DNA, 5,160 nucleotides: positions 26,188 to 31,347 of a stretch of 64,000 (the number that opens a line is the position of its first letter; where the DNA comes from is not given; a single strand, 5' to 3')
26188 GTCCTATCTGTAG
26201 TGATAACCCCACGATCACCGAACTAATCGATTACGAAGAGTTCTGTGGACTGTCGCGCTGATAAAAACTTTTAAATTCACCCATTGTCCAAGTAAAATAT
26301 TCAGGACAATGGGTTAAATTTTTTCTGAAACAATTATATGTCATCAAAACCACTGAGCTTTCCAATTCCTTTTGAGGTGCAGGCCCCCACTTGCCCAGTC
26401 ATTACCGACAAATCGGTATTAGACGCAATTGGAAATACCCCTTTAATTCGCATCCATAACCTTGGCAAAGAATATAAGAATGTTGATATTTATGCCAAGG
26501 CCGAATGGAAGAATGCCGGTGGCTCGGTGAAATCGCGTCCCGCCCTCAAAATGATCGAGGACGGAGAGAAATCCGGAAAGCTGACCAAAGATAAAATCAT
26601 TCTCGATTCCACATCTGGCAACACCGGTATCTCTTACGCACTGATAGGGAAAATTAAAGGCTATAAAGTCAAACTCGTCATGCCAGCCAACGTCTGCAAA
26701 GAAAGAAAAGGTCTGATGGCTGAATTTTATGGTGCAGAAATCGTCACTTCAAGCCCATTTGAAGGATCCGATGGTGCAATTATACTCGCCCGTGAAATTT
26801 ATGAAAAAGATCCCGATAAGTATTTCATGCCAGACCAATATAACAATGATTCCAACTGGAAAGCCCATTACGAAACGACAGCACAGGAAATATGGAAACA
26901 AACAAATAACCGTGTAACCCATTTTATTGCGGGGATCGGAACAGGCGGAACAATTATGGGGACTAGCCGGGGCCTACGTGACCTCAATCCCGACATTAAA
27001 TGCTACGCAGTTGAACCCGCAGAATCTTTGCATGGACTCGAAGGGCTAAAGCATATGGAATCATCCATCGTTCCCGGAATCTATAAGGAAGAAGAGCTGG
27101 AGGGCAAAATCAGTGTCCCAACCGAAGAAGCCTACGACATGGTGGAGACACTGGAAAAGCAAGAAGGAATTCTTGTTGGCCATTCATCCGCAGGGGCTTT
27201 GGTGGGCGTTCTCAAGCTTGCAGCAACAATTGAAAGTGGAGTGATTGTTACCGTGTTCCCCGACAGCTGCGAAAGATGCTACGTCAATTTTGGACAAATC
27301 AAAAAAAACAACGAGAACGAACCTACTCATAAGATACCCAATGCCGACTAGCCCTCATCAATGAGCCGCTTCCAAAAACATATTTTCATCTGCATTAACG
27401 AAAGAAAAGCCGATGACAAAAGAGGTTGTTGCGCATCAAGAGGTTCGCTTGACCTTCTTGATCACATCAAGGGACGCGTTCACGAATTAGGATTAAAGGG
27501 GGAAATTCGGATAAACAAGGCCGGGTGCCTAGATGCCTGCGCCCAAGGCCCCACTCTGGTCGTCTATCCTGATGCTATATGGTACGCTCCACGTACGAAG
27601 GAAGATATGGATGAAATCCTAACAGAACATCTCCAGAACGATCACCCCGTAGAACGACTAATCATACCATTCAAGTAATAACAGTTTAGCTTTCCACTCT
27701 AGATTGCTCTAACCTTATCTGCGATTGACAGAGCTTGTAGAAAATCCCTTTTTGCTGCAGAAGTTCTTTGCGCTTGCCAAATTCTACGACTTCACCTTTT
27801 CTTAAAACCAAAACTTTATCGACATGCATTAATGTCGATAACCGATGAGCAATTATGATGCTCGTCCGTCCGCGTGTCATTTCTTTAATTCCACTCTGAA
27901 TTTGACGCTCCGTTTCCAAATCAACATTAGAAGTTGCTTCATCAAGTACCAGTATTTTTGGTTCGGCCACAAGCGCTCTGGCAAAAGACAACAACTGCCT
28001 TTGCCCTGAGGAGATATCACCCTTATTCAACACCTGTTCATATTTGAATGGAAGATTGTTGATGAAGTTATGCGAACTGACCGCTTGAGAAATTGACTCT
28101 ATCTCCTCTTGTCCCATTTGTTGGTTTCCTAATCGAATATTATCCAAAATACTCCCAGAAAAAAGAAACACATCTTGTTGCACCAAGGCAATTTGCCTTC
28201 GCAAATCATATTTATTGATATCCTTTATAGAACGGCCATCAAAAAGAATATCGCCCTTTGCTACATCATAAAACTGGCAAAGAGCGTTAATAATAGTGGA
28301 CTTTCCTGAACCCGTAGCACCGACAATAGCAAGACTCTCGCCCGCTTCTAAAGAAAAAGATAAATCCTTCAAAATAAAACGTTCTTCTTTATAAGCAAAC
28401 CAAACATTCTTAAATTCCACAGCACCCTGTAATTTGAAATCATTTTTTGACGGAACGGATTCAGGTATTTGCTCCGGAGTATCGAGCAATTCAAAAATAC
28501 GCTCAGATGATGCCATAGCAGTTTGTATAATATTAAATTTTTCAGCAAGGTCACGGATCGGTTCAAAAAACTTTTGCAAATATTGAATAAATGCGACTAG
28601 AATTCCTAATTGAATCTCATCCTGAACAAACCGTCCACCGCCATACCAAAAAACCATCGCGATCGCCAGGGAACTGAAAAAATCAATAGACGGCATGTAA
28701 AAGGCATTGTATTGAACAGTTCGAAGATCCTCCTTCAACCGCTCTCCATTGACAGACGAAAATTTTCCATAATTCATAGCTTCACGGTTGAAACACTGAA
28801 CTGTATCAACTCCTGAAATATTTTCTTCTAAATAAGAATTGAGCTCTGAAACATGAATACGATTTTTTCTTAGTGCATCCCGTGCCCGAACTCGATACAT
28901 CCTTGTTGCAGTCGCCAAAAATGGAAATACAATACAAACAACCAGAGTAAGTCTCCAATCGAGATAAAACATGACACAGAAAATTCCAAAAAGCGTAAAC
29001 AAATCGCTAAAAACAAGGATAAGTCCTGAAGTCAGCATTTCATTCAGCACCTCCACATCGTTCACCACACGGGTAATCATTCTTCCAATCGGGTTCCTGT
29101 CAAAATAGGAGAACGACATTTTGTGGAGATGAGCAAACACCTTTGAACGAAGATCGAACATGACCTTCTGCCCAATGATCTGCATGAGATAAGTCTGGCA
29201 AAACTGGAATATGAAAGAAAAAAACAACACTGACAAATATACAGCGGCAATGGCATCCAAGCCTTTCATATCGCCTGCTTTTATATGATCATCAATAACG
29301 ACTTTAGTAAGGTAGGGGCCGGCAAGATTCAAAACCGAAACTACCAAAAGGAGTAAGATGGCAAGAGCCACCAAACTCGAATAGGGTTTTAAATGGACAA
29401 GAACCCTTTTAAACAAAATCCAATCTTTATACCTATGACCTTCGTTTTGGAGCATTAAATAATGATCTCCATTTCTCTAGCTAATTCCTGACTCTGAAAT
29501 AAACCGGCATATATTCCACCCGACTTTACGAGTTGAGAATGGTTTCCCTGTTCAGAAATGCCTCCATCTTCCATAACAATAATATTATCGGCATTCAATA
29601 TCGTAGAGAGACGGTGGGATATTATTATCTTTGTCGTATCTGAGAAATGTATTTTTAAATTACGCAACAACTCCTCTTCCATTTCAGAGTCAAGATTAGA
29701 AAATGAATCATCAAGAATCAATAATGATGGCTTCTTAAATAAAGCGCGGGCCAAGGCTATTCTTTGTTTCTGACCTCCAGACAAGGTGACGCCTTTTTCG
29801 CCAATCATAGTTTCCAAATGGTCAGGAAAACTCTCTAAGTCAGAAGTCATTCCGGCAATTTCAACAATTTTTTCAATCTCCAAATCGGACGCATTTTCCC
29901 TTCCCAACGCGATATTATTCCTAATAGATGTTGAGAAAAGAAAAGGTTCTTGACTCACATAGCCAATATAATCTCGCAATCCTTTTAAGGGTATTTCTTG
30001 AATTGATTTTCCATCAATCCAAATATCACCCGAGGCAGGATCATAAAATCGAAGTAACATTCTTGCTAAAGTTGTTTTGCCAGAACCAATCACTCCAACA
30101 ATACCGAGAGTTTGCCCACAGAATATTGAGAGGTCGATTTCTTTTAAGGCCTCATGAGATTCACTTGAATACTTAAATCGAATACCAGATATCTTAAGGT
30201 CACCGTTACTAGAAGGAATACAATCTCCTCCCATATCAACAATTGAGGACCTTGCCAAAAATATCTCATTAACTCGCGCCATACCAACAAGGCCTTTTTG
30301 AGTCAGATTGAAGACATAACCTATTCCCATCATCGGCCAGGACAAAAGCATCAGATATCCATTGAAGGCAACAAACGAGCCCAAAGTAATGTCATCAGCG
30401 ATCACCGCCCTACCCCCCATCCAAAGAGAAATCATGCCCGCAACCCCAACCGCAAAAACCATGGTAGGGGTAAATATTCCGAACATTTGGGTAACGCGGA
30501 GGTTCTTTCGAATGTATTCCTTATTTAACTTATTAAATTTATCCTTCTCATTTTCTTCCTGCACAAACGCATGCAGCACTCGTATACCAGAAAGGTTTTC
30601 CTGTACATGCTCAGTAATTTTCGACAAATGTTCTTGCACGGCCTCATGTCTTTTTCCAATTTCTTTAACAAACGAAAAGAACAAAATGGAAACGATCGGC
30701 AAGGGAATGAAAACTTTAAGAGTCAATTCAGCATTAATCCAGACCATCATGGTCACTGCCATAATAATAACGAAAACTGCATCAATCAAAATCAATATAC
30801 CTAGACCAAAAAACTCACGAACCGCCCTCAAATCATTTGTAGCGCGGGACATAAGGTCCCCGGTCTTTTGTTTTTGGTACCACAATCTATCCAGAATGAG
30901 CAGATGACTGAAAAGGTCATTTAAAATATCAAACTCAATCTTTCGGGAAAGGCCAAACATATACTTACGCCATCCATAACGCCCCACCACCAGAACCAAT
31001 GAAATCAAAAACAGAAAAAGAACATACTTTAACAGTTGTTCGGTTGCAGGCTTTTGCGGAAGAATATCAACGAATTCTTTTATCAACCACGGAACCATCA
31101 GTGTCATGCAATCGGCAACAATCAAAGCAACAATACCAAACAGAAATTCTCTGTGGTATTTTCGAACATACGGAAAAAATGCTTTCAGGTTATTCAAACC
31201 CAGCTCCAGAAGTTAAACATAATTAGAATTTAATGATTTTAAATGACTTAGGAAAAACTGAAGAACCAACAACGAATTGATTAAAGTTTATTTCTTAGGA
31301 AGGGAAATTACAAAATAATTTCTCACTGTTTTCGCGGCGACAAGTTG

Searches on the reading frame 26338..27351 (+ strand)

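Call 13: search_protein_families(library=pfam, proteins=[window:26338-27351:+], max_evalue=0.001)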
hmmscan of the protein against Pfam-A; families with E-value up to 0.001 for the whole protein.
window:26338-27351:+ (337 aa): 1 family
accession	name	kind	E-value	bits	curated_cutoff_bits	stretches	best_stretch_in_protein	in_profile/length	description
PF00291.31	PALP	-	1.6e-66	225.1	35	1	28-309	2-295/295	Pyridoxal-phosphate dependent enzyme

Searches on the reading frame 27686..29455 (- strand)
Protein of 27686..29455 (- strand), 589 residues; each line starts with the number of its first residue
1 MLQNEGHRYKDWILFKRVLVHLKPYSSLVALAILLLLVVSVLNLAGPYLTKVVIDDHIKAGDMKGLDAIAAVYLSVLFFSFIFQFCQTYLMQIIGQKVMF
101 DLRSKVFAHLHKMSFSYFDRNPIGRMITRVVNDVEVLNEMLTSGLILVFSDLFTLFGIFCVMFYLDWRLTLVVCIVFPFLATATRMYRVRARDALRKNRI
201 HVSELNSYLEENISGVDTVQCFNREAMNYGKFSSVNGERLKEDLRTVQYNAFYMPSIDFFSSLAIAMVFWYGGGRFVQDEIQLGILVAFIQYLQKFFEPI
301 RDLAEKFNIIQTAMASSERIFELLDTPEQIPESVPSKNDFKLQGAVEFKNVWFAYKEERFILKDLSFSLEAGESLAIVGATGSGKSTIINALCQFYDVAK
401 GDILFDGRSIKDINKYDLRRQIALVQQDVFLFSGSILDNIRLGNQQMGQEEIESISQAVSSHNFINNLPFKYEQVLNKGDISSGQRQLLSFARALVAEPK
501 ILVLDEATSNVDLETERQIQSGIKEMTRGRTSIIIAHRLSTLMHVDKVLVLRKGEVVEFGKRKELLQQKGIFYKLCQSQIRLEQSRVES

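Call 65: search_protein_families(library=pfam, proteins=[window:27686-29455:-], max_evalue=0.00001)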
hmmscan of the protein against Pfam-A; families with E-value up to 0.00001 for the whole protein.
window:27686-29455:- (589 aa): 2 families
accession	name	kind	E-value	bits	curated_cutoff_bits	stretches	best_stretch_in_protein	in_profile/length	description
PF00664.28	ABC_membrane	-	1.2e-58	199.5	28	1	30-299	2-273/274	ABC transporter transmembrane region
PF00005.33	ABC_tran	-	3.5e-30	105.8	25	1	362-509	1-137/137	ABC transporter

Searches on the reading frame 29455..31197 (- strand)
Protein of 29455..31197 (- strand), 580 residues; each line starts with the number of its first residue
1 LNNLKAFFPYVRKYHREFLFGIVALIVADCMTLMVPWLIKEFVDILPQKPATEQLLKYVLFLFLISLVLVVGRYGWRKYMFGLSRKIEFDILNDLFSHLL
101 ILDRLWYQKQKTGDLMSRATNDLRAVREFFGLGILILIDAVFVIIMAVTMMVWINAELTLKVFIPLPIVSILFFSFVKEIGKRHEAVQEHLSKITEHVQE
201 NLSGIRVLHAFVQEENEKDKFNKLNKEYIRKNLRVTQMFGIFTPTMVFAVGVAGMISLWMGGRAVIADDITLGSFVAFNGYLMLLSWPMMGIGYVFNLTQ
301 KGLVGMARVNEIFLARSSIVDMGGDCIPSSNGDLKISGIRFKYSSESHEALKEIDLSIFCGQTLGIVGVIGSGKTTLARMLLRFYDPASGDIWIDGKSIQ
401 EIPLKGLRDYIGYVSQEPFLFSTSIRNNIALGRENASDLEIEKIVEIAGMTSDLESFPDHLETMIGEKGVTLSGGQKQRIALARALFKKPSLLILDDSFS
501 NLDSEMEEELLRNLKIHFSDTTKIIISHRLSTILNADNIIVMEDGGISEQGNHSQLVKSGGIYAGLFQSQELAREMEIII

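Call 65: search_protein_families(library=pfam, proteins=[window:29455-31197:-], max_evalue=0.00001)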
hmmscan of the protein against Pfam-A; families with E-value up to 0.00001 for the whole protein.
window:29455-31197:- (580 aa): 3 families
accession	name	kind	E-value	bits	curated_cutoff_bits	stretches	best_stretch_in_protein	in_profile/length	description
PF00664.28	ABC_membrane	-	1.7e-47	162.8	28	1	19-289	2-274/274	ABC transporter transmembrane region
PF00005.33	ABC_tran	-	7.8e-31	107.9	25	1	351-499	1-136/137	ABC transporter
PF02463.25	SMC_N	-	3e-06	27.2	40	0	428-542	110-211/220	RecF/RecN/SMC N terminal domain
